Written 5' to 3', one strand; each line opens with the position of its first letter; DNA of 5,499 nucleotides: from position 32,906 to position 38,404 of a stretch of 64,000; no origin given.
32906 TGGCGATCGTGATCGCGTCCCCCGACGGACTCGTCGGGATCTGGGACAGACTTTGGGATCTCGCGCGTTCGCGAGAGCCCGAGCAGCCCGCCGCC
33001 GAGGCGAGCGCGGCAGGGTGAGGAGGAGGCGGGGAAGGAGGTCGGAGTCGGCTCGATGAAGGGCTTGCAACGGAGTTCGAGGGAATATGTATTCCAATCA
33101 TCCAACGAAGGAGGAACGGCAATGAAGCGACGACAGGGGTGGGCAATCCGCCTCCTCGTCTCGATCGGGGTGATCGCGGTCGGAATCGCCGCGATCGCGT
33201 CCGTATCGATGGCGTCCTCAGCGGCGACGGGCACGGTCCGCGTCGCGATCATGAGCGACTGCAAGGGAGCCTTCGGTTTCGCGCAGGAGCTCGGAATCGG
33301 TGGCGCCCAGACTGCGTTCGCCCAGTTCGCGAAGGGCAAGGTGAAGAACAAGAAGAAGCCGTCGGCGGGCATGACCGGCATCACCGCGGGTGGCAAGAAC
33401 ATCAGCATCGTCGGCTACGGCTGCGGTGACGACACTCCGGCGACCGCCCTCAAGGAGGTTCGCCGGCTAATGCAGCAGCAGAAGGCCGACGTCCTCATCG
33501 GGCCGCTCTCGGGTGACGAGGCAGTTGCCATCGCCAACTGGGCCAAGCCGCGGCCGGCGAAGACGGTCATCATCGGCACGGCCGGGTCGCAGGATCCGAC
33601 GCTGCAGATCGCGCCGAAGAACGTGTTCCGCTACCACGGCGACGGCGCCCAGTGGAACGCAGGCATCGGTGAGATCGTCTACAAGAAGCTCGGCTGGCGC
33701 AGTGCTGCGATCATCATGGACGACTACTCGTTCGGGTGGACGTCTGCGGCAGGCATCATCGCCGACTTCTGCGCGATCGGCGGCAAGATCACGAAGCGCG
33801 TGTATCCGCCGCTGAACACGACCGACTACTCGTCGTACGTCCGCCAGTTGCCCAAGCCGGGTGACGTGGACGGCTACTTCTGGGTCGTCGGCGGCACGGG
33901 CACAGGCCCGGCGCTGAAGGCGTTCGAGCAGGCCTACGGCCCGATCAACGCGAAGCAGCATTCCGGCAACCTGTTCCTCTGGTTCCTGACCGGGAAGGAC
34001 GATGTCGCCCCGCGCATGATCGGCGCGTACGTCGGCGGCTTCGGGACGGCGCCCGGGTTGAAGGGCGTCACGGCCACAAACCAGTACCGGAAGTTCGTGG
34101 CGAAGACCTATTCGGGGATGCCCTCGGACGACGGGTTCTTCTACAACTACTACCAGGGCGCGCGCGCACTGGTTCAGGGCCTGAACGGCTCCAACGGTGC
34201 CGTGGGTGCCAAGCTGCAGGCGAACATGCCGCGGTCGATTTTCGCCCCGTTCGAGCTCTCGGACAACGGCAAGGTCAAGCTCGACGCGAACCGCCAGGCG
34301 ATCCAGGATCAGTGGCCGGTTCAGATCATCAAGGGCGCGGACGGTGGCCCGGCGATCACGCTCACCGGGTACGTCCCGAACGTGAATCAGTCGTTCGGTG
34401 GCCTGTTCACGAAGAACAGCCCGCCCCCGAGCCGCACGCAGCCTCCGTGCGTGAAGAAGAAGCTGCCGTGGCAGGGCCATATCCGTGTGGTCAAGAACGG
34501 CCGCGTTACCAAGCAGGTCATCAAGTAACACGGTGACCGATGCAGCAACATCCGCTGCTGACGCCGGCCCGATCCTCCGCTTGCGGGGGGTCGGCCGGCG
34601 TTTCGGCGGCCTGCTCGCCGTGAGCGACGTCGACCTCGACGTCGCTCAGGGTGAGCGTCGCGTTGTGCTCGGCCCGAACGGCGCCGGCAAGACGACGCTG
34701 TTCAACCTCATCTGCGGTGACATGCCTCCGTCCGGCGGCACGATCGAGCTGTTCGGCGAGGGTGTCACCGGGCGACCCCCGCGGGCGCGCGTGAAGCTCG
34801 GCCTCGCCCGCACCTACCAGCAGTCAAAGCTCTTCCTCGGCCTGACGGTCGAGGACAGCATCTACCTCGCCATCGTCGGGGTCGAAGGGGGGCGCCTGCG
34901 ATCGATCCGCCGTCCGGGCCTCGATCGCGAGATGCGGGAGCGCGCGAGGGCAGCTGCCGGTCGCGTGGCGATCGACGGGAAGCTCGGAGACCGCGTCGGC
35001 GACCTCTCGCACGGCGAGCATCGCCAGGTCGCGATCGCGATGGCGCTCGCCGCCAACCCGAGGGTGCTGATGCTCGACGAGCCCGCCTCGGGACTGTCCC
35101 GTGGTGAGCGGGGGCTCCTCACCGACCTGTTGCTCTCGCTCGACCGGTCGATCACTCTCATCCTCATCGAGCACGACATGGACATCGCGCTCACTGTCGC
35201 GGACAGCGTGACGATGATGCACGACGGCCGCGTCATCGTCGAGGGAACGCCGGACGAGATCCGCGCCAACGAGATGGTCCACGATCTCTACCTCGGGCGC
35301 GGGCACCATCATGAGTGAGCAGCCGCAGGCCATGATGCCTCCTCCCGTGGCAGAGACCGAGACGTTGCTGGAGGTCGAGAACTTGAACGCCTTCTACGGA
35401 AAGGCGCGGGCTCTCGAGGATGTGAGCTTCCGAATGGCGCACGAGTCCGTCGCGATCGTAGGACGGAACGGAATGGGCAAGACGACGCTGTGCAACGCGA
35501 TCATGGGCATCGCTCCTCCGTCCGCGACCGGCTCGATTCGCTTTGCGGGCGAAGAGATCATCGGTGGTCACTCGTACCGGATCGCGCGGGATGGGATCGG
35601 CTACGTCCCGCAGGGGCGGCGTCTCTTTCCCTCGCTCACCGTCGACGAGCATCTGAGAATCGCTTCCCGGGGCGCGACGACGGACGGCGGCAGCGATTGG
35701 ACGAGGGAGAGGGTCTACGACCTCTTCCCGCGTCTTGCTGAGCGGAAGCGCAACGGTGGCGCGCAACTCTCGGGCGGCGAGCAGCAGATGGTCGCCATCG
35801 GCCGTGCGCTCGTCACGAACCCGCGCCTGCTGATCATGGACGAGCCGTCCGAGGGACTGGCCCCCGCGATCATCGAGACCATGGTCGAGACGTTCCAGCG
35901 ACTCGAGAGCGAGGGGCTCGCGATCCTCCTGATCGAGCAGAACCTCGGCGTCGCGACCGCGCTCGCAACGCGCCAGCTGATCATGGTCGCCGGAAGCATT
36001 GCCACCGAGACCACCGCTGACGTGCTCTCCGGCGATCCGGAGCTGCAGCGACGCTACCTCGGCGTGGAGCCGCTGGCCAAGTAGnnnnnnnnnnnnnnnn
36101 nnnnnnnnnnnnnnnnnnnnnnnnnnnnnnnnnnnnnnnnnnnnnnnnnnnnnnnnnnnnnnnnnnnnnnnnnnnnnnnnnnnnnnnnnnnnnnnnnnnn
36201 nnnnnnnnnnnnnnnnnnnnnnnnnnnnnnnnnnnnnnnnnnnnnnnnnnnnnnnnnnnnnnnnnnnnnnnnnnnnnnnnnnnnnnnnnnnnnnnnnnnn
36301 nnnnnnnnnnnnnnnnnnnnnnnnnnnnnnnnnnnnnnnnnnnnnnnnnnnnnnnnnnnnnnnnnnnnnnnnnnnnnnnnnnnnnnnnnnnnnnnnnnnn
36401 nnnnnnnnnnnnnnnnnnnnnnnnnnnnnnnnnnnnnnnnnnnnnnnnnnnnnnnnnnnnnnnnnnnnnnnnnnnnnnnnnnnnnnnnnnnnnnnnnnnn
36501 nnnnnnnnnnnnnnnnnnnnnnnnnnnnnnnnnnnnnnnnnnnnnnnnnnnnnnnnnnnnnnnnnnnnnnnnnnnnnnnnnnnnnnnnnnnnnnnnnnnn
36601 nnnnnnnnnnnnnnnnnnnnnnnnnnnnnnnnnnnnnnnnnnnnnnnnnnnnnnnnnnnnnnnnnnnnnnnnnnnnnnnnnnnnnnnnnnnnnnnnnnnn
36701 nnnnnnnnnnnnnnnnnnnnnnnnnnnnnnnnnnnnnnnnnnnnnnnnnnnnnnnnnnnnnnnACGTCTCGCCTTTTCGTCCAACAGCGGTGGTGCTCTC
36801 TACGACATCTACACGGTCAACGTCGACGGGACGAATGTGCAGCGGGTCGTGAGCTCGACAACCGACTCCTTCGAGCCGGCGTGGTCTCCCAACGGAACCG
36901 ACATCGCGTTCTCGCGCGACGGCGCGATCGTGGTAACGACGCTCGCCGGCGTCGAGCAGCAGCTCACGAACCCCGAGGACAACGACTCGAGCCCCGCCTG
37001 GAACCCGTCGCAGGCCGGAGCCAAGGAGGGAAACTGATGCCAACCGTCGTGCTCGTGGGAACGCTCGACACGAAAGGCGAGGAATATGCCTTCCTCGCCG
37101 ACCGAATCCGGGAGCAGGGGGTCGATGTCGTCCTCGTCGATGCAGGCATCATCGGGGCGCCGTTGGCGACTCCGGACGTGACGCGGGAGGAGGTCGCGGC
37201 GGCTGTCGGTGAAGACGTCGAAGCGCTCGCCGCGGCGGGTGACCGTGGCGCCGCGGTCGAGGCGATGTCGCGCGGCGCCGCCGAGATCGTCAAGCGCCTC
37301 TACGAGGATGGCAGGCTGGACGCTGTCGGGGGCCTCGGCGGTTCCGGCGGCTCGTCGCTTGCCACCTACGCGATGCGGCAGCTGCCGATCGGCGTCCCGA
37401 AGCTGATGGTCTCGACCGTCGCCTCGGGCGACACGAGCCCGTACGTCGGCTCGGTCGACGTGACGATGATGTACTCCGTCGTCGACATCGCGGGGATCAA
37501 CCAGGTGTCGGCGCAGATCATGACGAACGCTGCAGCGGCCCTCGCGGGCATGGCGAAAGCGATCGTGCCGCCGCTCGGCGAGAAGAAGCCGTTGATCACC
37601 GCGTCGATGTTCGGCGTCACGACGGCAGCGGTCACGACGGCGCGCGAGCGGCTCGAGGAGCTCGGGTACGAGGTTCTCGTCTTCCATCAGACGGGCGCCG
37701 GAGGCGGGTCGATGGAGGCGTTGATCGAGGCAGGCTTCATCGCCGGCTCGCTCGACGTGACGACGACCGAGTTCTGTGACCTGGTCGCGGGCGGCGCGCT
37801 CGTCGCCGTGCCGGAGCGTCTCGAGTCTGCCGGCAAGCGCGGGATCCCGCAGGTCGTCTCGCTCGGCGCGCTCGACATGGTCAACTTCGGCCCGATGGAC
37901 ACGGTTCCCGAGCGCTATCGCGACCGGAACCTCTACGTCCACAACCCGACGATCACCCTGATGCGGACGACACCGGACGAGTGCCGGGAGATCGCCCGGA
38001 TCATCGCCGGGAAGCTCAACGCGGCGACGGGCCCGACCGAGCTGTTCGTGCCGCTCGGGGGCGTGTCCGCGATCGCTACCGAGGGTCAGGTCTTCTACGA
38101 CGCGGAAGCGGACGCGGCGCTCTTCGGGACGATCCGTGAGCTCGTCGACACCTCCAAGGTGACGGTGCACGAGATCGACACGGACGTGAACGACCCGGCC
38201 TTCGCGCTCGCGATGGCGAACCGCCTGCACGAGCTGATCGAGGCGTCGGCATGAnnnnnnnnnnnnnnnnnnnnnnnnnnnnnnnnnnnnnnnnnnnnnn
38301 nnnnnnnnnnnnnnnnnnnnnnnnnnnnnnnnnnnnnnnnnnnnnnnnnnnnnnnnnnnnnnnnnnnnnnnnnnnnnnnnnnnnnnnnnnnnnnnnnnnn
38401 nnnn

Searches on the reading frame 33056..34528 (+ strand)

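Call 7: search_protein_families(library=pfam, proteins=[window:33056-34528:+], max_evalue=0.0001)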
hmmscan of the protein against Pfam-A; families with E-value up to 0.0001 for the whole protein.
window:33056-34528:+ (490 aa): 1 family
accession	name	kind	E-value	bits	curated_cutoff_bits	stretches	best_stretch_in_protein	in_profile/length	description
PF13458.12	Peripla_BP_6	-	2e-28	100.5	31.7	1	60-426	1-341/343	Periplasmic binding protein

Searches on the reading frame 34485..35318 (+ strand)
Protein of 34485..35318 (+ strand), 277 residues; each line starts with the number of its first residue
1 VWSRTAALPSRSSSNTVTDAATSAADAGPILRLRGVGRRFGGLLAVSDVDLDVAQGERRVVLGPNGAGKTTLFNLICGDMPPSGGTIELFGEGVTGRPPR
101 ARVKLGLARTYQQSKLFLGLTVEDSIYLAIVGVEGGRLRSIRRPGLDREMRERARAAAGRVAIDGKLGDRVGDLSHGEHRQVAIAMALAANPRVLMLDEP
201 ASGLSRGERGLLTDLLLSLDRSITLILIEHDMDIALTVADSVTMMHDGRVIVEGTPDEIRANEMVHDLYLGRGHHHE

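Call 7: search_protein_families(library=pfam, proteins=[window:34485-35318:+], max_evalue=0.0001)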
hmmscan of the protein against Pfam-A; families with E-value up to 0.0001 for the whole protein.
window:34485-35318:+ (277 aa): 3 families
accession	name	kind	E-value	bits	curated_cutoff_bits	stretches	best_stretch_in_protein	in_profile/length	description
PF00005.33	ABC_tran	-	3.5e-28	99.4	25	1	47-201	2-136/137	ABC transporter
PF12399.14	BCA_ABC_TP_C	-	5.1e-07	29.6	25.5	1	249-275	1-27/27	Branched-chain amino acid ATP-binding cassette transporter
PF13304.12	AAA_21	-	2.1e-05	25.2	27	0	60-76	3-19/304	AAA domain, putative AbiEii toxin, Type IV TA system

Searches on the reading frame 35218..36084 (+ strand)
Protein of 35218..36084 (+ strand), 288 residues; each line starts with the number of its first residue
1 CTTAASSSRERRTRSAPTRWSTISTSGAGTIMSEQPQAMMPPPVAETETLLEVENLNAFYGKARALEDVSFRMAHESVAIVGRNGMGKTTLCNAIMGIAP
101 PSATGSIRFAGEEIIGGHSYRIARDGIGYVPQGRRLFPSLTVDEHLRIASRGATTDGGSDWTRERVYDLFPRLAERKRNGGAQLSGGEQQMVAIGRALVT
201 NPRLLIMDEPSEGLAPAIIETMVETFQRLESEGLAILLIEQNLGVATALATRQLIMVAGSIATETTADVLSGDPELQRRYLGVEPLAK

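Call 7: search_protein_families(library=pfam, proteins=[window:35218-36084:+], max_evalue=0.0001)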
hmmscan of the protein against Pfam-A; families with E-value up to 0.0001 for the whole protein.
window:35218-36084:+ (288 aa): 2 families
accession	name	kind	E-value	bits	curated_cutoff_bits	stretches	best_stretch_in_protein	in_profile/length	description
PF00005.33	ABC_tran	-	1e-28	101.1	25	1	67-211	2-136/137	ABC transporter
PF13304.12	AAA_21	-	3.3e-08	34.4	27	0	183-238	237-295/304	AAA domain, putative AbiEii toxin, Type IV TA system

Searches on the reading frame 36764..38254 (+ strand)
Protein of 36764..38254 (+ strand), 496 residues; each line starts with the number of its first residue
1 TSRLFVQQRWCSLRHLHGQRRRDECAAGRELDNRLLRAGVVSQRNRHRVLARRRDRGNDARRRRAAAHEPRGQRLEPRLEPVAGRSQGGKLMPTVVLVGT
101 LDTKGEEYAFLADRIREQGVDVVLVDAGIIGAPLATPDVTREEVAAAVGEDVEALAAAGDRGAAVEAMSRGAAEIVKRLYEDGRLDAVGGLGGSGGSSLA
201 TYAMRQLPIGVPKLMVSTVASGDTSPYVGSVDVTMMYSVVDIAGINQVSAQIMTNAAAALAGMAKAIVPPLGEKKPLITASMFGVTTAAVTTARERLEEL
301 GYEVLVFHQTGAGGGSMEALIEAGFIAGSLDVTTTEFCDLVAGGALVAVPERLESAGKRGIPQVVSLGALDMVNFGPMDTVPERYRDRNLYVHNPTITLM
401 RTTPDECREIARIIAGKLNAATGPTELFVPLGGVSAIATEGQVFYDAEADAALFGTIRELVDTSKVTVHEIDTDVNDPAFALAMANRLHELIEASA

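Call 7: search_protein_families(library=pfam, proteins=[window:36764-38254:+], max_evalue=0.0001)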
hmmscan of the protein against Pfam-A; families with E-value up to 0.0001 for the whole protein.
window:36764-38254:+ (496 aa): 2 families
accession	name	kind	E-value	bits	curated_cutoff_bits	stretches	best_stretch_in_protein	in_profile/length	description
PF23189.1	UPF0261_C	-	2.6e-89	298.6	27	1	275-492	1-218/218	Uncharacterised protein family (UPF0261) C-terminal domain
PF06792.17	UPF0261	-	5.4e-67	225.6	27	1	93-266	1-173/176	Uncharacterised protein family (UPF0261) N-terminal domain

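Call 34: search_protein_families(library=ncbifam, proteins=[window:36764-38254:+], max_evalue=0.001)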
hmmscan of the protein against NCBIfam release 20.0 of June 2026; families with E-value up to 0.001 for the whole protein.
window:36764-38254:+ (496 aa): 4 families
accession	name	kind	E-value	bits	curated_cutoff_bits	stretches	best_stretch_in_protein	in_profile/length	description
NF002674.0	PRK02399.1-2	subfamily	7.1e-171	568.4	335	1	92-495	2-404/410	hypothetical protein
NF002673.0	PRK02399.1-1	equivalog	1.4e-134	449.1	520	1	93-494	3-401/404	hypothetical protein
NF002675.0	PRK02399.1-3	equivalog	2e-123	412.1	648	1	95-491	4-395/398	hypothetical protein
NF002676.0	PRK02399.1-4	equivalog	1.5e-100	337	556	1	93-485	5-397/415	hypothetical protein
